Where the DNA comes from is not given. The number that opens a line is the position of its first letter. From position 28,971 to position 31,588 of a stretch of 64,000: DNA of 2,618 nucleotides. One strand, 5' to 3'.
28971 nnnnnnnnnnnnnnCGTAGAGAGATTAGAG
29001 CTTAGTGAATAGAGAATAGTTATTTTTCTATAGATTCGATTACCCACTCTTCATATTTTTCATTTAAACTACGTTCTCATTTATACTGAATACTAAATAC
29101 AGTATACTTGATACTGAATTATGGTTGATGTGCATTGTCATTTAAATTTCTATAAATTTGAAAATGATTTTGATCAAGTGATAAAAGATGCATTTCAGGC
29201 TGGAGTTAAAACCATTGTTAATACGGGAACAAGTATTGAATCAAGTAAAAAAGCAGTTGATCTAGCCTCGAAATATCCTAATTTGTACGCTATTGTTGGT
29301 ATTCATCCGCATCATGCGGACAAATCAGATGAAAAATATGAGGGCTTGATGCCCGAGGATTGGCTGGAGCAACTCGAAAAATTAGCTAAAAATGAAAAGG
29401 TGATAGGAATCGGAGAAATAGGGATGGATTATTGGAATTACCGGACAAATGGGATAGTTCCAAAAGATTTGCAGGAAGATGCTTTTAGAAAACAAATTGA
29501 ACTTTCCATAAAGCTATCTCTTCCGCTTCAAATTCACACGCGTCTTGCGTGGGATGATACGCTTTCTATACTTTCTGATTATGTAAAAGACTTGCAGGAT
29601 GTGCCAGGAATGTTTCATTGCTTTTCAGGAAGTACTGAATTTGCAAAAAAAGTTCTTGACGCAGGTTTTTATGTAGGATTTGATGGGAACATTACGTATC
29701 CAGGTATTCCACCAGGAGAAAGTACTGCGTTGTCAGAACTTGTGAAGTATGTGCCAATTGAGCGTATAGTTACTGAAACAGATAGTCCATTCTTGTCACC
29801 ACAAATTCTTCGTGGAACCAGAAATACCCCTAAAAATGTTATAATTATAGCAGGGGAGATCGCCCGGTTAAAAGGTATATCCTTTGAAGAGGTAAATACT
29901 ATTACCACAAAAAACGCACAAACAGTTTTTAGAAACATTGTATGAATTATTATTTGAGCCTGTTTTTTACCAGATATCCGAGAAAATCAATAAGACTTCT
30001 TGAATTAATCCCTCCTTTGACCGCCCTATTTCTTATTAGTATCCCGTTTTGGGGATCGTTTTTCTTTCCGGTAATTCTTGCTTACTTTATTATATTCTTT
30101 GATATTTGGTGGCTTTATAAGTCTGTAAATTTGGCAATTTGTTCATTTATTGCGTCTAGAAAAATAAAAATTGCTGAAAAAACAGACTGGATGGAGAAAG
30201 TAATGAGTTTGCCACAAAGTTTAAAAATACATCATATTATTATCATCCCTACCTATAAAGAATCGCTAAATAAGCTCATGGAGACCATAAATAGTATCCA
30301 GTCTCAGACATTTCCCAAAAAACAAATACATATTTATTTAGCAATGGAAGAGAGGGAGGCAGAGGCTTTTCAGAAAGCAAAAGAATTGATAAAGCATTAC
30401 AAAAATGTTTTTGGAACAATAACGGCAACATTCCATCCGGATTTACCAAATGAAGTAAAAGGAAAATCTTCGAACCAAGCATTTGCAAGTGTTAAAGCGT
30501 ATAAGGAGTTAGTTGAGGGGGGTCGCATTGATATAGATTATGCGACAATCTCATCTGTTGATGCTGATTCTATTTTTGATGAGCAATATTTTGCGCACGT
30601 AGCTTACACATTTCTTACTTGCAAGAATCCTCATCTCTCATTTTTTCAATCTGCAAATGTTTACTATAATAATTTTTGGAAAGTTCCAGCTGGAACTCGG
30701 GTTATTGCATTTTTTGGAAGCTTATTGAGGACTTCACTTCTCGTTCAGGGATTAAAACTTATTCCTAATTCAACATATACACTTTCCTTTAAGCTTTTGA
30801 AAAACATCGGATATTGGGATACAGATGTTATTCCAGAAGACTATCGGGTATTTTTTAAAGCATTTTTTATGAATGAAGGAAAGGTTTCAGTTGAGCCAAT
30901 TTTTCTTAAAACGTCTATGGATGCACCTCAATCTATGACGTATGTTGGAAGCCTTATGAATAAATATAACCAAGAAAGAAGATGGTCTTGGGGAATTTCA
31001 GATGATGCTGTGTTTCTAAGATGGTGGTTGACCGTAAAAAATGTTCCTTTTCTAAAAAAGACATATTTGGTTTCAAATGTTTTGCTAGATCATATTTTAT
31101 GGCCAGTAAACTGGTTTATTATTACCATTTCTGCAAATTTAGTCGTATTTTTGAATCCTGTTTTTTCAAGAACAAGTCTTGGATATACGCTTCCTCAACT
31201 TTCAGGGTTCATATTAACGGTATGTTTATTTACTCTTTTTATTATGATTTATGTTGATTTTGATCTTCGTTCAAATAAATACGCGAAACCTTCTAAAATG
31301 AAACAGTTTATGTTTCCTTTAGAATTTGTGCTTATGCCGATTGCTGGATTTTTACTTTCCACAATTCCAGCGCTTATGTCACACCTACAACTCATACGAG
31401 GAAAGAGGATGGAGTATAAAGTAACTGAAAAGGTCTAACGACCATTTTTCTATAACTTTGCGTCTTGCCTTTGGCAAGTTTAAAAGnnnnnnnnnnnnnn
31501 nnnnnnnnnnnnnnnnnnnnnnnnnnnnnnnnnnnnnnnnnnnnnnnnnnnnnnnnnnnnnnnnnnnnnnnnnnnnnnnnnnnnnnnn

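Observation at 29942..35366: Contiguous lipid-linked glycan module: processive GT2 (QxxRW), GT-C PMT/ArnT-like, WecA/MraY-type initiating transferase, and a UbiA-type prenyl-phosphate phosphoribosyltransferase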

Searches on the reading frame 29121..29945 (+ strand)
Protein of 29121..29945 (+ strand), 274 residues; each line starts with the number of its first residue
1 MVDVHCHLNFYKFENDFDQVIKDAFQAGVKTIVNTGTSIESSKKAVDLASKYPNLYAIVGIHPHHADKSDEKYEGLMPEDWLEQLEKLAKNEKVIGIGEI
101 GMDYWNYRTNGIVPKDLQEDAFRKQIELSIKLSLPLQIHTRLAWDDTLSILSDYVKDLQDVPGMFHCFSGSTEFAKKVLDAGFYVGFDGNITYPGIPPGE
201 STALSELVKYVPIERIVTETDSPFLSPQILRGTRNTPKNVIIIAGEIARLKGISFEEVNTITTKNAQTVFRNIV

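Call 4: search_protein_families(library=pfam, proteins=[window:29121-29945:+], max_evalue=0.01)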
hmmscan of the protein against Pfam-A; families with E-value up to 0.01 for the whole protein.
window:29121-29945:+ (274 aa): 1 family
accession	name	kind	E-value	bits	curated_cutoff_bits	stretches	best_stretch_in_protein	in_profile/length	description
PF01026.27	TatD_DNase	-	1.6e-78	264.1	27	1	2-271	1-253/253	TatD related DNase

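Call 5: search_protein_families(library=ncbifam, proteins=[window:29121-29945:+], max_evalue=0.01)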
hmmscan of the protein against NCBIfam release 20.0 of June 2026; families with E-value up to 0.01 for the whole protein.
window:29121-29945:+ (274 aa): 6 families
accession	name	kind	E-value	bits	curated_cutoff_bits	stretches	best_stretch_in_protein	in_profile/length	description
TIGR00010.1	TIGR00010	subfamily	1.3e-77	260.6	206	1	1-271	1-252/253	YchF/TatD family DNA exonuclease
NF008075.0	PRK10812.1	equivalog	5.5e-48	163.5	438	1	1-270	3-254/265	metal-dependent hydrolase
NF007745.0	PRK10425.1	equivalog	9.7e-45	152.8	395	1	1-272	1-258/260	3'-5' ssDNA/RNA exonuclease TatD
NF008522.0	PRK11449.1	equivalog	7.3e-32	110.5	481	1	2-271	6-257/259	metal-dependent hydrolase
NF041926.1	QatD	equivalog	3.9e-23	81.8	230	1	3-268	1-238/239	Qat anti-phage system TatD family nuclease QatD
NF006689.0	PRK09237.1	equivalog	0.0082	14.7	371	0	1-70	59-130/383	amidohydrolase/deacetylase family metallohydrolase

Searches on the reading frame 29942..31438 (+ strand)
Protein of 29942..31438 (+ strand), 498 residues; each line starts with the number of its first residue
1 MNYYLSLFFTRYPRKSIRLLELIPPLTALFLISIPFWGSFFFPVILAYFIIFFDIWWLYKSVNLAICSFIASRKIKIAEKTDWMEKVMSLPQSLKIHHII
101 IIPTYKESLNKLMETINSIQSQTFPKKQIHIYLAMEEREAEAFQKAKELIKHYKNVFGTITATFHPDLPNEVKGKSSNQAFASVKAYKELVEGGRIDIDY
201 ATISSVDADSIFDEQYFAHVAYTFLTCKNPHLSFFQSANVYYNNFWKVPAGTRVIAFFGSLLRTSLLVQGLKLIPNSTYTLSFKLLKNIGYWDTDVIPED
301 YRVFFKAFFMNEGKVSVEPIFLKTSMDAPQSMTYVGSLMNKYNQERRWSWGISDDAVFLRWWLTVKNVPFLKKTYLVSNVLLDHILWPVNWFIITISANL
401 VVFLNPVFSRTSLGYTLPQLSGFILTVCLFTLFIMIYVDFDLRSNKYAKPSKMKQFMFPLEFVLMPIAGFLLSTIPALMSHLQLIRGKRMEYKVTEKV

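Call 4: search_protein_families(library=pfam, proteins=[window:29942-31438:+], max_evalue=0.01)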
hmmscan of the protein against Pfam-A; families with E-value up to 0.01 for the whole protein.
window:29942-31438:+ (498 aa): 1 family
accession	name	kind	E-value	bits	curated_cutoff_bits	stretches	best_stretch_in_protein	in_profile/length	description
PF13632.12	Glyco_trans_2_3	-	3.3e-07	30.8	27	1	206-435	5-195/198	Glycosyl transferase family group 2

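Call 5: search_protein_families(library=ncbifam, proteins=[window:29942-31438:+], max_evalue=0.01)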
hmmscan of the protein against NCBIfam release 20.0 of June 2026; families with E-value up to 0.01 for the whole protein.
window:29942-31438:+ (498 aa): 2 families
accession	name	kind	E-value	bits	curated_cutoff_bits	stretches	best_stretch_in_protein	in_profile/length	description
TIGR03937.1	PgaC_IcaA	equivalog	2.4e-06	26.8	422.3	1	284-474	210-387/407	poly-beta-1,6-N-acetyl-D-glucosamine synthase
TIGR03111.1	glyc2_xrt_Gpos1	hypoth_equivalog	7.5e-05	21.7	363.95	1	51-155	8-107/439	TIGR03111 family XrtG-associated glycosyltransferase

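Call 28: search_solved_structures(query=window:29942-31438:+, max_evalue=1, show_alignments=1)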
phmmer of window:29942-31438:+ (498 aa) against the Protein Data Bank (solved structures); distinct sequences matched with E-value up to 1: 2.
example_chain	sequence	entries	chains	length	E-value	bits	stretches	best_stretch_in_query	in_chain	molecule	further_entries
4mnn_A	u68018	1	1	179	0.26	13.3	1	201-268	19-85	Glutaredoxin related protein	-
8fjf_A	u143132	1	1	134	0.71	11.9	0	141-204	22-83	H10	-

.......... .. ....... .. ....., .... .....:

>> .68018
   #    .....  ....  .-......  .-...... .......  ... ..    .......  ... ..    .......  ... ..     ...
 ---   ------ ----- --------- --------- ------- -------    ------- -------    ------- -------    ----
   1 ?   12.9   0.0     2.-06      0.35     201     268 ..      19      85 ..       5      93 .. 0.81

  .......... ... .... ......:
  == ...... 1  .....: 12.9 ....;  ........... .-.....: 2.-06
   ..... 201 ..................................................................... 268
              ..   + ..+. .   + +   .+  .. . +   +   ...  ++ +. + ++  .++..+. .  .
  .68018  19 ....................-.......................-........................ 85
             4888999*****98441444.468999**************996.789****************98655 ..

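Call 32: find_homologous_proteins(query=window:29942-31438:+, max_evalue=0.00001)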
Query window:29942-31438:+ (498 aa): 3178 proteins with E <= 0.00001 among 8000 candidates; the best 120 are listed.
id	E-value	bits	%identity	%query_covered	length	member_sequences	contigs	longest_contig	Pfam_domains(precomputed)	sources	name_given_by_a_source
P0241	0.0e+0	1078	95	100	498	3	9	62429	PF13632.13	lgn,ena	-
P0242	0.0e+0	1011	88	100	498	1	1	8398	PF13632.13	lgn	-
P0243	7.2e-271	917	81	100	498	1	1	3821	-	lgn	-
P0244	2.3e-267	906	80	100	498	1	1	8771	-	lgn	-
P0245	5.0e-267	905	79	98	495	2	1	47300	PF13632.13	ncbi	ncbi:MAG: glycosyltransferase [Candidatus Levyibacteriota bacterium]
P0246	1.3e-261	887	76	100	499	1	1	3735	PF13632.13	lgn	-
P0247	3.3e-260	882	78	100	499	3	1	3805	PF13632.13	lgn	-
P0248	2.0e-259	880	76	100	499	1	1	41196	PF13632.13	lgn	-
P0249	2.6e-258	876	77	100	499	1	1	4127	PF13632.13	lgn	-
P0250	5.2e-258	875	76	100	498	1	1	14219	PF13632.13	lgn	-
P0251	1.0e-254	864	74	100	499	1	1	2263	PF13632.13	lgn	-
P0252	1.4e-254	864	76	100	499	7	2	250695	PF13632.13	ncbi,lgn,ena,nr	ncbi:MAG: glycosyltransferase family 2 protein [Candidatus Levybacteria bacterium]|nr:glycosyltransf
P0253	2.6e-253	859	78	96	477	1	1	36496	PF13632.13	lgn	-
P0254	3.5e-252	856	74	100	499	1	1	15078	PF13632.13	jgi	jgi:hypothetical protein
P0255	3.4e-251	852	75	99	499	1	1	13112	PF13632.13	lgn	-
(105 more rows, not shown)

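Call 47: predict_structure(alignment_id=A2)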
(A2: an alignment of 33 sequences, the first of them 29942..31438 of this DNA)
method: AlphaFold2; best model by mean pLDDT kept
length: 498 residues; sequences in the alignment: 33
mean_pLDDT: 80.5   pTM: 0.82
mean pLDDT of the five models: 80.5, 74.3, 74.0, 73.5, 73.4
residues with pLDDT >= 90: 162; 70-90: 227; 50-70: 93; < 50: 16
segments of 3 or more residues with pLDDT < 50: 296-298, 388-390, 491-498
pLDDT, mean of each block of 10 residues (from residue 1): 84 83 80 68 74 80 89 94 96 94 86 93 96 89 93 95 85 75 95 95 90 94 95 90 81 77 85 77 93 61 87 91 82 60 56 77 89 87 65 58 65 72 78 84 75 77 62 64 67 34
secondary structure, 60 per line:
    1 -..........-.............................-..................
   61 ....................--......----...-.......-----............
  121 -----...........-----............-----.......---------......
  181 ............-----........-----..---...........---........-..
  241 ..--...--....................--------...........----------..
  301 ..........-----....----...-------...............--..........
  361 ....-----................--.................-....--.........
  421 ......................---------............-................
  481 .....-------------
elements in order: H2-11 H13-41 H43-80 H83-88 E97-103 H109-120 E129-136 H142-153 E159-165 H175-192 E201-205 H216-226 E233-237 E239-242 H250-269 E278-282 H283-288 H299-310 E316-319 E324-326 H334-348 H351-364 H370-385 H388-404 H406-409 H412-442 H452-463 H465-485

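Call 87: find_related_loci(query=A2, collection=metagenome_contigs, flank=9000)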
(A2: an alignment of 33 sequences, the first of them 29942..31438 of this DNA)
Query A2 (498 aa) in metagenome_contigs; peptide patterns used: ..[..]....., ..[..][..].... (x = any residue, [..] = any of these).
600 stretches matched a pattern (row limit reached: there are more); 586 encode a relative of the query (tblastn E <= 1e-3); the best 80 are kept; 80 distinct loci.
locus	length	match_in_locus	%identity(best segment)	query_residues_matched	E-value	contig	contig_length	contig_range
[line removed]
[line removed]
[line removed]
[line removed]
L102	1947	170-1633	69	9-497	0e+0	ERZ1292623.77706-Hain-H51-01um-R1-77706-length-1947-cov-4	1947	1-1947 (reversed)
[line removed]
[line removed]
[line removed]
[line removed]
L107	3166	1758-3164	67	9-478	0e+0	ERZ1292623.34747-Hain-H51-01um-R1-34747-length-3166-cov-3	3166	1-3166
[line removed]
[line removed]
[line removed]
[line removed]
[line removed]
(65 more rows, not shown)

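Call 93: search_solved_structures(query=A2, max_evalue=1)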
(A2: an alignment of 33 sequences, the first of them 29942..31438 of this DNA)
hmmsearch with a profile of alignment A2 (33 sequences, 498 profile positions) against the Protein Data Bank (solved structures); distinct sequences matched with E-value up to 1: 3.
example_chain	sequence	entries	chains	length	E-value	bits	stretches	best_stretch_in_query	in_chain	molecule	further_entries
8frl_F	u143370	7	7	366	0.096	14.7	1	412-472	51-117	Lipopolysaccharide export system permease protein LptF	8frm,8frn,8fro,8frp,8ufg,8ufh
6st5_A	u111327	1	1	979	0.38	12.7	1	205-276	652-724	LicM2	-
8fjf_A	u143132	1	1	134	0.7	11.8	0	140-204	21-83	H10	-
